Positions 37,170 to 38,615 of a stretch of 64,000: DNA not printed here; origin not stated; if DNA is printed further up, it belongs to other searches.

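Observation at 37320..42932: Compact convergent cluster: dehydrogenase, adenylation enzyme and carrier protein facing a CADD-like diiron oxygenase, two hotdog thioesterases and a methyltransferase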

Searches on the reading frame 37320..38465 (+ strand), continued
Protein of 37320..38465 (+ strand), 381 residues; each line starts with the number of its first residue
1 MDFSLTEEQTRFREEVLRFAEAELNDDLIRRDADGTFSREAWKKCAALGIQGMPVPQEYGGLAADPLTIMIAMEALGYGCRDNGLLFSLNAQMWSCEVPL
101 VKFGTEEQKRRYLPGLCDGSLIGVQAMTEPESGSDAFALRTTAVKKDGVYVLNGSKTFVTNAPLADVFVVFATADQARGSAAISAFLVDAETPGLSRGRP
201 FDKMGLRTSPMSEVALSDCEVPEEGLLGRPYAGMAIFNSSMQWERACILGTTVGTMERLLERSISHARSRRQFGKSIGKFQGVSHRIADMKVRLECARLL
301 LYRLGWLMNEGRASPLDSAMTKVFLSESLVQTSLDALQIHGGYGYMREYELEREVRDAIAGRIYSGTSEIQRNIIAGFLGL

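Call 29: search_solved_structures(query=window:37320-38465:+, show_alignments=2, max_evalue=1e-40)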
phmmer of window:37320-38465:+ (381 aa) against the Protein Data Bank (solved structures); distinct sequences matched with E-value up to 1e-40: 60.
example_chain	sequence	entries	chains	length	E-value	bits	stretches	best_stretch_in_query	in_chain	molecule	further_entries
4irn_A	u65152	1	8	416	1.6e-132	445.2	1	2-381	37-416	Prolyl-ACP dehydrogenase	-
5zw0_A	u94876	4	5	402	1.1e-97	330.6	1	1-381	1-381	L-prolyl-[peptidyl-carrier protein] dehydrogenase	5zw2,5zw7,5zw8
6af6_A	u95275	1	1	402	7.4e-97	327.9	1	1-381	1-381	L-prolyl-[peptidyl-carrier protein] dehydrogenase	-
6cxt_B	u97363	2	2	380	2.1e-89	303.3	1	1-381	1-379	Butyryl-CoA dehydrogenase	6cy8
5lnx_A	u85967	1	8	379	3.8e-84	286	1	5-379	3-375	Acyl-CoA dehydrogenase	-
4l1f_A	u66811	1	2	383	2.7e-83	283.3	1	1-375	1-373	Acyl-CoA dehydrogenase domain protein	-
5ol2_C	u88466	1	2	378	3.7e-82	279.5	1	11-379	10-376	Acyl-CoA dehydrogenase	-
1buc_A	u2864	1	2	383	2.7e-77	263.5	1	1-378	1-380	BUTYRYL-COA DEHYDROGENASE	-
1jqi_A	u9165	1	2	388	1.3e-74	254.7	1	5-379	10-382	short chain acyl-CoA dehydrogenase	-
9w60_A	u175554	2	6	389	5.6e-74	252.6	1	1-379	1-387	Butyryl CoA dehydrogenase apo protein | Butyryl CoA Dehydrogenase with FAD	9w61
4m9a_A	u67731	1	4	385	8.6e-74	252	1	2-376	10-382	Acyl-CoA dehydrogenase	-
4n5f_A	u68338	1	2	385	1.4e-73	251.3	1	1-376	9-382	Putative acyl-CoA dehydrogenase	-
2vig_A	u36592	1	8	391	4.3e-73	249.7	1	15-379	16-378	SHORT-CHAIN SPECIFIC ACYL-COA DEHYDROGENASE,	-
7y0a_A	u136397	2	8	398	6.5e-73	249.1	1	15-379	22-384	Short-chain specific acyl-CoA dehydrogenase, mitochondrial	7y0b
8sgs_A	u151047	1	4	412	7.3e-73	248.9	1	15-379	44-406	Short-chain specific acyl-CoA dehydrogenase, mitochondrial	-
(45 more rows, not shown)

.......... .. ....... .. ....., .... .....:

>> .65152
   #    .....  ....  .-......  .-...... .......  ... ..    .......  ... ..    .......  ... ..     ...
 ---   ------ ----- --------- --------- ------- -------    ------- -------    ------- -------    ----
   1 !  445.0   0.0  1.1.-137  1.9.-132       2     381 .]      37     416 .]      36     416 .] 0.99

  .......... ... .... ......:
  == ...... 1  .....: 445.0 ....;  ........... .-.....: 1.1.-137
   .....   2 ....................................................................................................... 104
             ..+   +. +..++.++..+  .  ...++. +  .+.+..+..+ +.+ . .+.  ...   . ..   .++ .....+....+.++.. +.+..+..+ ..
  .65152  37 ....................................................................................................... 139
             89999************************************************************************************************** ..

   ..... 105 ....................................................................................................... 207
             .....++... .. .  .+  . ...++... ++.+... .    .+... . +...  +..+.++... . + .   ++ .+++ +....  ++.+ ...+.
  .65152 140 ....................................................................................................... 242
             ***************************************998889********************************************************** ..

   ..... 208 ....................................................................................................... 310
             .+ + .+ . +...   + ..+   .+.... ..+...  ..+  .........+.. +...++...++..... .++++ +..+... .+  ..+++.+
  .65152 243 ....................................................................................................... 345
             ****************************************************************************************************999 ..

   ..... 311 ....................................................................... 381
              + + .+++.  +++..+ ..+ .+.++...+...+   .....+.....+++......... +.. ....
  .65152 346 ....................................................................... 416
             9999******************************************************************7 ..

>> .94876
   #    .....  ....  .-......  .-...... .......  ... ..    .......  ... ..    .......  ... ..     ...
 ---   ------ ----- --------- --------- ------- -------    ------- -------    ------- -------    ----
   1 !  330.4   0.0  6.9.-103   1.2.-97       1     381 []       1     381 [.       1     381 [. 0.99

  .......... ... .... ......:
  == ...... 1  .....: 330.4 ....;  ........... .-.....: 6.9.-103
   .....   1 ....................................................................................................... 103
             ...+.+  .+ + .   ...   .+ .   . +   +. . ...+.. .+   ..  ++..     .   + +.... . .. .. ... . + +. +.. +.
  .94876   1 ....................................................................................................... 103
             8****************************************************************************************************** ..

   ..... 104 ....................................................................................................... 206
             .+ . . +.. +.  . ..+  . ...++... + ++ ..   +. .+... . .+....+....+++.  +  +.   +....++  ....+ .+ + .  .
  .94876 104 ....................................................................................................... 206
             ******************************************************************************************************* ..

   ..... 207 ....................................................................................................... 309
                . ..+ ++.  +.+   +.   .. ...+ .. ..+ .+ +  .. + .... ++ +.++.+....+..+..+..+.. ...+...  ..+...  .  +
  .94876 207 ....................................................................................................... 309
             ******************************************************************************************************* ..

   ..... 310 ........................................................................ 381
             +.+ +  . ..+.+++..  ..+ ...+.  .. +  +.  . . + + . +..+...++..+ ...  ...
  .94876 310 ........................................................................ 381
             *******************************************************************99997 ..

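Call 44: search_protein_families(library=pfam, proteins=[L046:6975-8102:+, L035:6501-8381:+, L001:3573-5387:+], max_evalue=0.00001)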
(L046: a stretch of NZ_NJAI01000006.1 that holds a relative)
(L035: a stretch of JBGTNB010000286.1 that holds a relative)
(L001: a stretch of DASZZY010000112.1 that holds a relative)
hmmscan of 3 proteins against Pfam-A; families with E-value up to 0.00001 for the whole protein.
L046:6975-8102:+ (376 aa): 2 families
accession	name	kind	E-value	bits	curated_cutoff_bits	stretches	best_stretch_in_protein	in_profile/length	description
PF08541.16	ACP_syn_III_C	-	5.6e-14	52.5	26.6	1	266-355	1-90/90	3-Oxoacyl-[acyl-carrier-protein (ACP)] synthase III C terminal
PF08545.16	ACP_syn_III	-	2.5e-10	40.5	24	1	137-208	1-74/80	3-Oxoacyl-[acyl-carrier-protein (ACP)] synthase III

L035:6501-8381:+ (627 aa): 1 family
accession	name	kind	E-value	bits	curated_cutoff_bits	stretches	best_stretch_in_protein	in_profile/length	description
PF01663.27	Phosphodiest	-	5.5e-39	135.1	23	2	17-141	1-114/342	Type I phosphodiesterase / nucleotide pyrophosphatase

L001:3573-5387:+ (605 aa): 9 families
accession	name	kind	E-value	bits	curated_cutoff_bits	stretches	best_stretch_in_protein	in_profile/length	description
PF02719.21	Polysacc_synt_2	-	9e-91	304.5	20.2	1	358-605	1-262/293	Polysaccharide biosynthesis protein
PF01370.27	Epimerase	-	6e-25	88.5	20.9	1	358-565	1-229/240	NAD dependent epimerase/dehydratase family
PF04321.23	RmlD_sub_bind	-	2.2e-18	66.8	27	1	357-602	2-242/287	RmlD substrate binding domain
PF16363.11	GDP_Man_Dehyd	-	8.9e-11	42.2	27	1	359-478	1-131/332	GDP-mannose 4,6 dehydratase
PF13727.12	CoA_binding_3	-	6.5e-10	39.7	25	1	130-313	8-175/175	CoA-binding domain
PF01073.25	3Beta_HSD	-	6.5e-10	38.9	22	1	359-483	1-123/280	3-beta hydroxysteroid dehydrogenase/isomerase family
PF13460.12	NAD_binding_10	-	2.6e-08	34.4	27.2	1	362-490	1-110/184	NAD(P)H-binding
PF00899.27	ThiF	-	1.1e-07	31.7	28.1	0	350-397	15-61/238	ThiF family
PF07993.18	NAD_binding_4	-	7.5e-06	25.7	20.1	0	427-481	90-141/258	Male sterility protein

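Call 63: search_solved_structures(query=L019:5650-8169:+, max_evalue=1, show_alignments=1)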
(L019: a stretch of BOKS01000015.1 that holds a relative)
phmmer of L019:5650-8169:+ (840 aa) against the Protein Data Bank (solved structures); distinct sequences matched with E-value up to 1: 2.
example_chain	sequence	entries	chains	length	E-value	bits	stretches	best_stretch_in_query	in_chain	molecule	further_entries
8qnq_C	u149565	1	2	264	0.055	15.1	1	619-727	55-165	RES domain-containing protein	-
8qnl_C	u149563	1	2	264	0.055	15.1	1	619-727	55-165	RES domain-containing protein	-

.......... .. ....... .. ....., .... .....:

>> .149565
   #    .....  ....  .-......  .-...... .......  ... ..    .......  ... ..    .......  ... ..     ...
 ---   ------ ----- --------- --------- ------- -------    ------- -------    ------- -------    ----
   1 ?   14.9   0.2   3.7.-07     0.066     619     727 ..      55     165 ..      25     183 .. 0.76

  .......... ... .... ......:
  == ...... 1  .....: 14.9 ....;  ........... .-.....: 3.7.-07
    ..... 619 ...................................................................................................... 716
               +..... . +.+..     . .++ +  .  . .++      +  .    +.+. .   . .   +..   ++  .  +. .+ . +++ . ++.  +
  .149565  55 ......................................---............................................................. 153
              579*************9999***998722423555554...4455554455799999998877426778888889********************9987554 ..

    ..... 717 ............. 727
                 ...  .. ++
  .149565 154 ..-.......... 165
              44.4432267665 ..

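Call 66: search_solved_structures(query=A1, max_evalue=1)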
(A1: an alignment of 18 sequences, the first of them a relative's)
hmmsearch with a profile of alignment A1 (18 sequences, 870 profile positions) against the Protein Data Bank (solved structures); distinct sequences matched with E-value up to 1: 7.
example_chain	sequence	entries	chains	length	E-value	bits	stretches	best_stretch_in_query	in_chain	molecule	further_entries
5jd3_A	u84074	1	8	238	0.0066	18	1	801-852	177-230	LAE5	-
9otv_A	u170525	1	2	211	0.019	16.4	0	634-683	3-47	Lysophospholipase L1-like esterase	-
6hfz_A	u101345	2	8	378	0.029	15.9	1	767-860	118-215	GDSL-like protein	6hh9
4jpb_A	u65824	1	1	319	0.31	12.5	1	645-693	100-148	Chemotaxis protein CheA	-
9e03_A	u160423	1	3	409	0.61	11.5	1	35-123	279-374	Sec-independent protein translocase protein TatC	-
3dc7_A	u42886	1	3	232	0.77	11.1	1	803-858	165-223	Putative uncharacterized protein lp_3323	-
7ddy_D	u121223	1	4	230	0.97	10.8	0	659-743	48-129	G-D-S-L family lipolytic protein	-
